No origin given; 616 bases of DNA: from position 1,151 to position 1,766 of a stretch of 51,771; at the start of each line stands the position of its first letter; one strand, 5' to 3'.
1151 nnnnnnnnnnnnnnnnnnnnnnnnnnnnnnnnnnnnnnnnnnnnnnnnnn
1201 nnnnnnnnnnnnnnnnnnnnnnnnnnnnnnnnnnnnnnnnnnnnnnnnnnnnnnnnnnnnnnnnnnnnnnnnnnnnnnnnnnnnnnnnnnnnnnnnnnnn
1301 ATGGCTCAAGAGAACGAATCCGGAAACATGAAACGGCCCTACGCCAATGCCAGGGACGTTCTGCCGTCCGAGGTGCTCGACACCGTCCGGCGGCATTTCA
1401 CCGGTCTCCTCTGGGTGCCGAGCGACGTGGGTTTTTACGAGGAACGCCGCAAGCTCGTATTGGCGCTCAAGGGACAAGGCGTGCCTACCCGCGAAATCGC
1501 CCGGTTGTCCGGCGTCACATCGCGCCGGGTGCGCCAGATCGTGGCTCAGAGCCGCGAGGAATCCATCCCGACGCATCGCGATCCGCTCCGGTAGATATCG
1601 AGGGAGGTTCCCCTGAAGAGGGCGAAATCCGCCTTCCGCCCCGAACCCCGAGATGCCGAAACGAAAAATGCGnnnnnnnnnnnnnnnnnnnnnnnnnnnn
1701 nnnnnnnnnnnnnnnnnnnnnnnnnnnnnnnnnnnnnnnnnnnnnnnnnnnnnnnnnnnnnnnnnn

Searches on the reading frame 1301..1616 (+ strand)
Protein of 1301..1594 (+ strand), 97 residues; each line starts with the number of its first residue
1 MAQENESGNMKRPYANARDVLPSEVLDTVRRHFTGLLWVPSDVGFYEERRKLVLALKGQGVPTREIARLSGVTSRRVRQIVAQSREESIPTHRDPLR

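Call 7: search_protein_families(library=pfam, proteins=[window:1347-1616:+], max_evalue=0.01)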
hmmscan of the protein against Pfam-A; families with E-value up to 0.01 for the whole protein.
window:1347-1616:+ (89 aa): 0 families

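Call 22: search_solved_structures(query=window:1301-1594:+, max_evalue=10, show_alignments=2)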
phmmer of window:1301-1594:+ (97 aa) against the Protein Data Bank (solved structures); distinct sequences matched with E-value up to 10: 2.
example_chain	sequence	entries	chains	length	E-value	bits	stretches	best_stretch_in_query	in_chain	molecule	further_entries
1je8_A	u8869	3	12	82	0.71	13.5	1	31-80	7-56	Nitrate/Nitrite Response Regulator Protein NARL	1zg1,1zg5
6fwx_A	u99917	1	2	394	1.8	12.2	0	53-91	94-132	Titin,Titin,Titin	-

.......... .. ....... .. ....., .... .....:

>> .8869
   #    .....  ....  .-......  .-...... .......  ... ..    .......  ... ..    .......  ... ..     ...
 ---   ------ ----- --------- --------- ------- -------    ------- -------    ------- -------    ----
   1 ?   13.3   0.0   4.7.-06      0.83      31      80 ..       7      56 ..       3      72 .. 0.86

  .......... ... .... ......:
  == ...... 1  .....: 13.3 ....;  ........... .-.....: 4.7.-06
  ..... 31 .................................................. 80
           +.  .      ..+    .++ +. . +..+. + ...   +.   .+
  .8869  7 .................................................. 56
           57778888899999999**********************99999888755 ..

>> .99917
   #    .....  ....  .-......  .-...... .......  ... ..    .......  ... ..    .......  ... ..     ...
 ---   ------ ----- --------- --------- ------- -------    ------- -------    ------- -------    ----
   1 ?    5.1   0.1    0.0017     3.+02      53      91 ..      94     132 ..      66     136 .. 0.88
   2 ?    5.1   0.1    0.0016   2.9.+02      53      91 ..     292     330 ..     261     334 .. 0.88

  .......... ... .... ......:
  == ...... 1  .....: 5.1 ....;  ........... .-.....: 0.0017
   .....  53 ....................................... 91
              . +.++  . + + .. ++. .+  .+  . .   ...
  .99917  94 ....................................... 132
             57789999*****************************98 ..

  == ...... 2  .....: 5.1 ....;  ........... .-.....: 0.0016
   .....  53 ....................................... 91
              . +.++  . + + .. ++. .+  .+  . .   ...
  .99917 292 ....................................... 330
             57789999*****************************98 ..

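Call 24: find_homologous_proteins(query=window:1301-1594:+)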
Query window:1301-1594:+ (97 aa): 73 proteins with E <= 0.001 among 75 candidates.
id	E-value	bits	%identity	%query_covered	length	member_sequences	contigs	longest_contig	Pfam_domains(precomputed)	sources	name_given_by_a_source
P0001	4.0e-54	198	97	100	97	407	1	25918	-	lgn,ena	-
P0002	2.0e-53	196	96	100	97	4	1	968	PF13384.13,PF13518.13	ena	-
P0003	1.1e-51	190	94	100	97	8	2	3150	PF13518.13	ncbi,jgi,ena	-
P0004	1.1e-50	187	92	100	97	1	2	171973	PF13518.13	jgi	-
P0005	1.5e-50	187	92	100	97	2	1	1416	-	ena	-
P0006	1.8e-50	187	91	100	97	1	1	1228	PF13384.13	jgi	-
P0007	2.9e-50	186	92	100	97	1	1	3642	-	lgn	-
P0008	3.0e-50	186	92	100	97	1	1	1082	-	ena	-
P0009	8.4e-50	184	92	100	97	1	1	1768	-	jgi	jgi:predicted transcriptional regulator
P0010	1.1e-49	184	91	100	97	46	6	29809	-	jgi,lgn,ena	-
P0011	1.2e-49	184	91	100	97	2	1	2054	PF13384.13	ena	-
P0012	1.4e-49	184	91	100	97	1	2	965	PF13384.13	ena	-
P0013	8.2e-49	181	90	100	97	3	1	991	PF13384.13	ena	-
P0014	1.4e-48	181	89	100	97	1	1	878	PF13384.13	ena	-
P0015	5.2e-48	179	98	91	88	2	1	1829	PF13384.13,PF13518.13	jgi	-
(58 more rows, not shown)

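Call 26: search_solved_structures(query=A1, max_evalue=10, show_alignments=3)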
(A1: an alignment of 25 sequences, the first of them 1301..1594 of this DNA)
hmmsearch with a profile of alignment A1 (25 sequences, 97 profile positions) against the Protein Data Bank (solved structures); distinct sequences matched with E-value up to 10: 33.
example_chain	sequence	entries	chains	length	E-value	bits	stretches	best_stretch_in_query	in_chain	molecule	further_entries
8vd6_A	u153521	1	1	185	0.0018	21.4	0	47-83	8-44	CAP REPEAT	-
7ckq_F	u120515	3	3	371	0.014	18.5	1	62-86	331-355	RNA polymerase sigma factor SigA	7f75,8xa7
5cy1_A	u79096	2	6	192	0.03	17.5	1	49-92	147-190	Transposon Tn3 resolvase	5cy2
1rio_H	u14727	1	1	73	0.041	17.1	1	47-87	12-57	sigma factor SigA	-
9wsf_A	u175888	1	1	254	0.049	16.8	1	47-83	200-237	RNA polymerase sigma factor FliA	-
9wsm_F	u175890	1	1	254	0.049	16.8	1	47-83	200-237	RNA polymerase sigma factor FliA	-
6pfv_A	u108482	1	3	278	0.067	16.4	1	47-84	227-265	RNA polymerase sigma factor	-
6pfj_A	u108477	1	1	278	0.067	16.4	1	47-84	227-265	RNA polymerase sigma factor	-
4g6d_A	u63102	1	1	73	0.076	16.2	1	62-87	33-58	RNA polymerase sigma factor rpoD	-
7lq4_A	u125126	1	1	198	0.085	16.1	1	47-85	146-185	WhiG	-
4g8x_A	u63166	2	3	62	0.1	15.8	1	62-85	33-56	RNA polymerase sigma factor rpoD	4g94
3n97_A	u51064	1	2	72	0.1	15.8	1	47-87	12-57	RNA polymerase sigma factor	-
1ku3_A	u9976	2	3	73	0.12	15.6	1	47-87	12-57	sigma factor sigA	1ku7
5x21_F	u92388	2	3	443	0.39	13.9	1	47-86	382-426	RNA polymerase sigma factor SigA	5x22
4g7h_F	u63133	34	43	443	0.39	13.9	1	47-86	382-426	RNA polymerase sigma factor | DNA directed RNA polymerase sigma factor A | RNA polymerase sigma factor SigA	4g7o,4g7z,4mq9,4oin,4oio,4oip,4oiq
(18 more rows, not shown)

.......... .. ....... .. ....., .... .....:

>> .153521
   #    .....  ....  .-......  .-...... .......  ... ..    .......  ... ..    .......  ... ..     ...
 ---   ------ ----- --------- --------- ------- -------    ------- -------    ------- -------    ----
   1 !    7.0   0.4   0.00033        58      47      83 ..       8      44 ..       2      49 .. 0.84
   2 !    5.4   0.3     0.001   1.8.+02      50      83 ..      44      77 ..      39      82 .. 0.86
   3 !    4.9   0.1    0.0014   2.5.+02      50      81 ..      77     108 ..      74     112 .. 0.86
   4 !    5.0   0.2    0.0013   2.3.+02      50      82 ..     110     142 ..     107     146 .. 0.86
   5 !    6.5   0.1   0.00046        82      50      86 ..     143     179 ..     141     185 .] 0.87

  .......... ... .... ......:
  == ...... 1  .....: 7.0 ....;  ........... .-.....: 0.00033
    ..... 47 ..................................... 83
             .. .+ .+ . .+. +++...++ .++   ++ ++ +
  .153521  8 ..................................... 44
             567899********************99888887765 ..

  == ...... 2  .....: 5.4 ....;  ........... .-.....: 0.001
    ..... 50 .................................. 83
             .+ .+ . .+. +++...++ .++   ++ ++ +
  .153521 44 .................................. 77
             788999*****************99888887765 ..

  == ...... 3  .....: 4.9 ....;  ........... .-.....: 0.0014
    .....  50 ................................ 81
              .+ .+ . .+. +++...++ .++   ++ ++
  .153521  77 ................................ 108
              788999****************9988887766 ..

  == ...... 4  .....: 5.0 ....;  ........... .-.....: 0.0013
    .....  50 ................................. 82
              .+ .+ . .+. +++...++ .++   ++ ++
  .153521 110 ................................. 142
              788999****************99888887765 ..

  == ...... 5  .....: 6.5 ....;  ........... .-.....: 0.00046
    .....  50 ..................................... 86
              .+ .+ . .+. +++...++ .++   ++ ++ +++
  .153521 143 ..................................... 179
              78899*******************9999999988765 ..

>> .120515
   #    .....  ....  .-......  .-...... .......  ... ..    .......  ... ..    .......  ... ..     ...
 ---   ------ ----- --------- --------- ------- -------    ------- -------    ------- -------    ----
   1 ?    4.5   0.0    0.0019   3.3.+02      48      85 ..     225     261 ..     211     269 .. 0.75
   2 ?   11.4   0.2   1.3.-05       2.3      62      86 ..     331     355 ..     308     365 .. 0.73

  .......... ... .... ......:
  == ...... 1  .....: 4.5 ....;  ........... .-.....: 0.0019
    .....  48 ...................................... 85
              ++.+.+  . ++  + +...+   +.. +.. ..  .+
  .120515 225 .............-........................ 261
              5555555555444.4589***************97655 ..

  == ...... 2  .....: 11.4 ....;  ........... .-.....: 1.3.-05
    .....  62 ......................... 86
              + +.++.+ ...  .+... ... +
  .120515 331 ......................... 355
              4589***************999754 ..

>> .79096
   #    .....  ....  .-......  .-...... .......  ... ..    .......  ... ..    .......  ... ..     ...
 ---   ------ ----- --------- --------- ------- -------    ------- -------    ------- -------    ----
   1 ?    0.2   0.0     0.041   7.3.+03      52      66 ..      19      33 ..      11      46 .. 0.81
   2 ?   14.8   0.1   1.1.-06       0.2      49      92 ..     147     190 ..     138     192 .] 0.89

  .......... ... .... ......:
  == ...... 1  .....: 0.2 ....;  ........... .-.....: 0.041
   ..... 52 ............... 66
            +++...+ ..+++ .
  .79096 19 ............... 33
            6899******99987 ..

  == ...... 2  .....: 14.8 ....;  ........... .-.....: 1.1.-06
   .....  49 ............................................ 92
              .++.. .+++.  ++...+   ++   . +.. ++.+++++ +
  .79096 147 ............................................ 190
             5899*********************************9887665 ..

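Call 39: predict_structure(alignment_id=A3)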
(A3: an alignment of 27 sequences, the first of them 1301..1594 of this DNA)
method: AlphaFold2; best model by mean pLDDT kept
length: 97 residues; sequences in the alignment: 27
mean_pLDDT: 74.2   pTM: 0.53
mean pLDDT of the five models: 74.2, 72.7, 70.9, 70.1, 69.4
residues with pLDDT >= 90: 14; 70-90: 55; 50-70: 13; < 50: 15
segments of 3 or more residues with pLDDT < 50: 1-9, 90-94
pLDDT, mean of each block of 10 residues (from residue 1): 42 74 81 79 72 92 90 85 72 47
secondary structure, 60 per line:
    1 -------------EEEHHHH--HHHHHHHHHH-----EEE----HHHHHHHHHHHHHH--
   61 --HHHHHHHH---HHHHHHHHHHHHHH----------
elements in order: E14-16 H17-20 H23-32 E38-40 H45-58 H63-70 H74-87

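Call 43: fold_search(model_id=the predicted structure, library=pdb)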
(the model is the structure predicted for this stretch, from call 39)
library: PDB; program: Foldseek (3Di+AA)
matches with E <= 10: 697; with E <= 0.001: 0
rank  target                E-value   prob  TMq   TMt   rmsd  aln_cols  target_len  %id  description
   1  4yn8                  2.7e-01  0.57  0.30  0.16  13.7        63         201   16  Crystal Structure of Response Regulator ChrA in Heme-Sensing Two Component System (released 2015-08-19)
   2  4ldz_B                2.8e-01  0.89  0.38  0.20  11.7        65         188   25  Crystal structure of the full-length response regulator DesR in the active state (released 2014-07-16)
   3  1je8_A                4.2e-01  0.98  0.39  0.55   1.2        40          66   30  Two-Component response regulator NarL/DNA Complex: DNA Bending Found in a High Affinity Site (released 2002-09-27)
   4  3kln_C                4.2e-01  0.69  0.39  0.18  11.9        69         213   17  Vibrio cholerae VpsT (released 2010-02-09)
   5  1je8_E                5.9e-01  0.95  0.34  0.47   1.3        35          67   34  Two-Component response regulator NarL/DNA Complex: DNA Bending Found in a High Affinity Site (released 2002-09-27)
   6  4gvp_A                5.9e-01  0.38  0.31  0.15  13.1        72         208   22  Crystal Structure of the Response Regulator Protein VraR from Staphylococcus aureus (released 2013-05-08)
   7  2x48_A                6.7e-01  0.89  0.37  0.64   7.3        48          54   23  ORF 55 from Sulfolobus islandicus rudivirus 1 (released 2010-07-21)
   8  4ldz_A                7.1e-01  0.94  0.33  0.17   1.1        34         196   38  Crystal structure of the full-length response regulator DesR in the active state (released 2014-07-16)
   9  3c57_B                7.6e-01  0.87  0.40  0.73   2.3        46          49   17  Crystal Structure of the Mycobacterium tuberculosis Hypoxic Response Regulator DosR C-terminal Domain Crystal Form II (released 2008-04-22)
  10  1rnl                  8.7e-01  0.66  0.41  0.20  12.1        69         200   20  THE NITRATE/NITRITE RESPONSE REGULATOR PROTEIN NARL FROM NARL (released 1996-11-08)
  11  2r0q_C                8.7e-01  0.63  0.40  0.21   9.3        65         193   12  Crystal structure of a serine recombinase- DNA regulatory complex (released 2008-04-01)
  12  5yi3_B                8.7e-01  0.33  0.35  0.25   7.1        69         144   16  Structure of Lactococcus lactis ZitR, C30S mutant in complex with DNA (released 2017-12-06)
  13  4xvn_F                9.3e-01  0.94  0.41  0.29   1.1        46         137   30  Crystal structure of the small terminase from thermophilic phage G20C (released 2016-02-10)
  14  1p4w_MODEL_1_A        9.3e-01  0.44  0.36  0.40  12.1        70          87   16  Solution structure of the DNA-binding domain of the Erwinia amylovora RcsB protein (released 2003-06-17)
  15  3kln_B                9.3e-01  0.44  0.36  0.17  11.9        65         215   22  Vibrio cholerae VpsT (released 2010-02-09)
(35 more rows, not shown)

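Call 44: search_protein_families(library=pfam, alignment_id=A3, max_evalue=1)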
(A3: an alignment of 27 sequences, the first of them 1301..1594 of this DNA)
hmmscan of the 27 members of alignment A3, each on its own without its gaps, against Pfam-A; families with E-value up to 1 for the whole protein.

A. member 1, window:1301-1594:+ (97 aa): 6 families
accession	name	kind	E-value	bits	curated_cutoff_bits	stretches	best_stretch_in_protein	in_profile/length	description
PF13384.12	HTH_23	-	1.1e-05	25.6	24.6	1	47-88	4-45/50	Homeodomain-like domain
PF13518.12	HTH_28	-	3.1e-05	24.4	25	1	48-87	1-39/52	Helix-turn-helix domain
PF08281.18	Sigma70_r4_2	-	0.0011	19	25.7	1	47-86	13-52/54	Sigma-70, region 4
PF04545.22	Sigma70_r4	-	0.0037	17.2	24.1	1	48-84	9-44/50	Sigma-70, region 4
PF13551.12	HTH_29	-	0.015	15.8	28.1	1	50-89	1-41/64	Winged helix-turn helix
PF08765.17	Mor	-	0.015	15.7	24.9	1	22-94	32-105/107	Mor transcription activator family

B. families by the number of members that match (of 27 scanned): 43 families (the first 25 are shown)
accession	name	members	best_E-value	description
PF13384.12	HTH_23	27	7.3e-07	Homeodomain-like domain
PF13518.12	HTH_28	27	1.5e-06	Helix-turn-helix domain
PF04545.22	Sigma70_r4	27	4.8e-06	Sigma-70, region 4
PF08281.18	Sigma70_r4_2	24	0.00013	Sigma-70, region 4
PF13551.12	HTH_29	19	0.00023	Winged helix-turn helix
PF15978.11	TnsD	17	0.023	Tn7-like transposition protein D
PF21476.4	PF0610-like_N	16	0.018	PF0610-like, N-terminal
PF01381.28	HTH_3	13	0.0005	Helix-turn-helix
PF23737.1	HTH_71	10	0.0013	HTH 3-helical bundle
PF24409.1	wHTH-PRTase_assc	10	0.0015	wHTH-PRTase associated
PF02796.21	HTH_7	10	0.0043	Helix-turn-helix domain of resolvase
PF04539.22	Sigma70_r3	10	0.0092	Sigma-70 region 3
PF21694.2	DNA_pol3_delta_C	10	0.016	DNA polymerase III delta subunit, C-terminal domain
PF13412.12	HTH_24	8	0.0014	Winged helix-turn-helix DNA-binding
PF00376.29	MerR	7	0.043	MerR family regulatory protein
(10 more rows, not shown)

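Call 45: search_protein_families(library=phrogs, alignment_id=A3, max_evalue=0.01)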
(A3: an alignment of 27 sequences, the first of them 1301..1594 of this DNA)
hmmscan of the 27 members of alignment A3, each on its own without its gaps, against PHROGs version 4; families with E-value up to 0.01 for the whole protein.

A. member 1, window:1301-1594:+ (97 aa): 6 families
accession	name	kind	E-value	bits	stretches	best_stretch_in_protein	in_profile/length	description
phrog_836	-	transcription regulation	7e-06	27.2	1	13-87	47-123/133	late transcriptional activator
phrog_664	-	DNA, RNA and nucleotide metabolism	0.0011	19.9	1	45-88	37-80/210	DNA binding protein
phrog_686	-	DNA, RNA and nucleotide metabolism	0.0017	19.6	1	50-86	38-74/76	HTH DNA binding protein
phrog_8615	-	unknown function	0.0019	19.5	1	47-84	44-81/84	-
phrog_7061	-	DNA, RNA and nucleotide metabolism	0.0048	18.4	1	47-81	31-65/70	HTH DNA binding protein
phrog_8245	-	moron, auxiliary metabolic gene and host takeover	0.0058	17.9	1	47-83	92-128/129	HicB-like antitoxin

B. families by the number of members that match (of 27 scanned): 22 families
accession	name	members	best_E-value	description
phrog_836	-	27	6.7e-07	late transcriptional activator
phrog_664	-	27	8.5e-07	DNA binding protein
phrog_8615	-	26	2.8e-06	-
phrog_686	-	25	6.9e-05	HTH DNA binding protein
phrog_8245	-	23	0.00022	HicB-like antitoxin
phrog_7061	-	17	4.7e-05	HTH DNA binding protein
phrog_3855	-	16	0.00058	HTH DNA binding protein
phrog_645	-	12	1.6e-05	Rnase E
phrog_7067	-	8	0.001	terminase small subunit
phrog_1590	-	8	0.0025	-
phrog_2328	-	5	0.00073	transcriptional repressor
phrog_11138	-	5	0.00083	-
phrog_6223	-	5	0.0022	transcriptional repressor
phrog_1373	-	4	0.00057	transcriptional regulator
phrog_57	-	4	0.001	terminase small subunit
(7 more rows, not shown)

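Call 56: search_dna_similar(query=window:1301-1594:+, collection=phages, mode=protein, max_evalue=0.001, max_rows=30)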
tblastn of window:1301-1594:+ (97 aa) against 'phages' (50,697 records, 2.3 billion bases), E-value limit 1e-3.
No match.

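Call 66: find_encoding_contigs(protein=window:1301-1594:+, flank=10000, max_places=6)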
Protein window:1301-1594:+ (97 aa): 24 contigs read that carry it; 6 places shown.
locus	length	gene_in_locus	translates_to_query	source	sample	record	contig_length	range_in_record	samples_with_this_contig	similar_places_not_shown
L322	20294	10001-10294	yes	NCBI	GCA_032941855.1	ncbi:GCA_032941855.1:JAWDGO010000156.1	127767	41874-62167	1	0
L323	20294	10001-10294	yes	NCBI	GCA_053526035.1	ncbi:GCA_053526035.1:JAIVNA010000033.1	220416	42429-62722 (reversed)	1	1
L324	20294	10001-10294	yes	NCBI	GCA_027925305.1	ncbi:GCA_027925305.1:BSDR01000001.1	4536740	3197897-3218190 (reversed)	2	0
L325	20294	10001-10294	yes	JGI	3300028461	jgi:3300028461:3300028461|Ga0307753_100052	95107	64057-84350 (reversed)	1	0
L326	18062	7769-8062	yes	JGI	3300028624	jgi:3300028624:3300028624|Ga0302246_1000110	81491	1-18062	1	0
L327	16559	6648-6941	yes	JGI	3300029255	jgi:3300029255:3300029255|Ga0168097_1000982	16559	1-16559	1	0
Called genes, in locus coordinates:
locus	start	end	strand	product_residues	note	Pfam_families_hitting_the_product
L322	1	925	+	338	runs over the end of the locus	PF12705:PDDEXK_1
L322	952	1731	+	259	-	PF13479:AAA_24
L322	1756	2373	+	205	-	PF05037:DUF669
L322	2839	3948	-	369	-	-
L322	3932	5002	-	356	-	PF00145:DNA_methylase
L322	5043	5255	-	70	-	PF12728:HTH_17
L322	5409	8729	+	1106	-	PF01807:Zn_ribbon_DnaG (weak), PF08275:DNAG_N (faint), PF13155:Toprim_2 (faint)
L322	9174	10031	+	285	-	-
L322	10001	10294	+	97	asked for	PF13384:HTH_23 (weak), PF13518:HTH_28 (weak)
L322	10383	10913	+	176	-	-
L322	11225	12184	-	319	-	PF02899:Phage_int_SAM_1 (weak), PF00589:Phage_integrase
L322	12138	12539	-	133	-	-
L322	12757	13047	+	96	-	-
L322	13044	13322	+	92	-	-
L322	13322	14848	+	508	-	PF03237:Terminase_6N (weak)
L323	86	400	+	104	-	-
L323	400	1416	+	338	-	PF12705:PDDEXK_1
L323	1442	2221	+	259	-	PF13479:AAA_24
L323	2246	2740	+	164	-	PF05037:DUF669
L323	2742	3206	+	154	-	PF02732:ERCC4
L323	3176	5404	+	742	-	PF23139:OB_YrrC, PF13086:AAA_11 (faint), PF14490:HHH_RecD2, PF01443:Viral_helicase1 (faint), PF13245:AAA_19, PF13604:AAA_30, PF18335:SH3_13, PF13538:UvrD_C_2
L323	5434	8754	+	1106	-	PF01807:Zn_ribbon_DnaG (weak), PF08275:DNAG_N (weak), PF13155:Toprim_2 (faint)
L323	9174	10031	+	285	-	-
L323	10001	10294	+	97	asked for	PF13384:HTH_23 (weak), PF13518:HTH_28 (weak)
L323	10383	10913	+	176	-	-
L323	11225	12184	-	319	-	PF02899:Phage_int_SAM_1 (faint), PF00589:Phage_integrase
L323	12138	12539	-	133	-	-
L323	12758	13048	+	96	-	-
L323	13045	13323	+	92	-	-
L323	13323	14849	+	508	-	PF03237:Terminase_6N (weak)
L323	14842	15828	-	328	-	PF00149:Metallophos, PF12850:Metallophos_2 (faint)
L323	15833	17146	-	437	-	PF13173:AAA_14, PF13635:DUF4143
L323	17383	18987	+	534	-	PF06074:Portal_Mu, PF04860:Phage_portal (weak)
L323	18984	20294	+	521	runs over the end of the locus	PF04233:Phage_Mu_F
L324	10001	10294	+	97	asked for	PF13384:HTH_23 (weak), PF13518:HTH_28 (weak)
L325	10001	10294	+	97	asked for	PF13384:HTH_23 (weak), PF13518:HTH_28 (weak)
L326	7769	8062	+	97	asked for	PF13384:HTH_23 (weak), PF13518:HTH_28 (weak)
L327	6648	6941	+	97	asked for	PF13384:HTH_23 (weak), PF13518:HTH_28 (weak)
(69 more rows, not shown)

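Call 68: find_related_loci(query=L323:400-1413:+, collection=viral_contigs, flank=6000)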
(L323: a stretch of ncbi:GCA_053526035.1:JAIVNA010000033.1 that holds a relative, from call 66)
Query L323:400-1413:+ (338 aa) in viral_contigs; peptide patterns used: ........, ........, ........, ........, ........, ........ (x = any residue, [..] = any of these).
99 stretches matched a pattern; 90 encode a relative of the query (tblastn E <= 1e-3); the best 80 are kept; 80 distinct loci.
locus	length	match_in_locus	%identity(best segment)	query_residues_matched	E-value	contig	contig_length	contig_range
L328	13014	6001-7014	90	1-338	0e+0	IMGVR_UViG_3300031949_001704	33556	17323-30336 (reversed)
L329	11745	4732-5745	83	1-338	0e+0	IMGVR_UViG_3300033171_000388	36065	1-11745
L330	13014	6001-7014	83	1-338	0e+0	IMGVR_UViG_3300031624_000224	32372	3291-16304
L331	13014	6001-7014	83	1-338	0e+0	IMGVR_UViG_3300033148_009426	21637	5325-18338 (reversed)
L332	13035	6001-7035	73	1-338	6e-179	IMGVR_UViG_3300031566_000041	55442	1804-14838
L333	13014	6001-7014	77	1-338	2e-174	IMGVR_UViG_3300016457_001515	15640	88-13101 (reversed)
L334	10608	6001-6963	75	7-327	6e-172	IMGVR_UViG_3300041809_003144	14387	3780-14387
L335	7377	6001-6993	75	6-334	1e-171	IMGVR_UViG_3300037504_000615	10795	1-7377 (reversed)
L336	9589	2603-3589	72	3-331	3e-171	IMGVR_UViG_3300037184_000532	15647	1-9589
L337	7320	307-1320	71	1-338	5e-169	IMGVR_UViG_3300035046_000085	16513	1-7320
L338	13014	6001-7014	70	1-338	2e-168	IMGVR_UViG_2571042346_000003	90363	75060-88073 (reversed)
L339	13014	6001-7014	70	1-338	2e-168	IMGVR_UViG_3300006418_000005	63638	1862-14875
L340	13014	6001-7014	70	1-338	6e-168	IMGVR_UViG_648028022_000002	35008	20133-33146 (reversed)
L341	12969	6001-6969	72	5-327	9e-168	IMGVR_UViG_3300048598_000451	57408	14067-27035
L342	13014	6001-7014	70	1-338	1e-167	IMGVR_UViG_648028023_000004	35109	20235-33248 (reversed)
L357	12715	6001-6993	69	7-337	3e-166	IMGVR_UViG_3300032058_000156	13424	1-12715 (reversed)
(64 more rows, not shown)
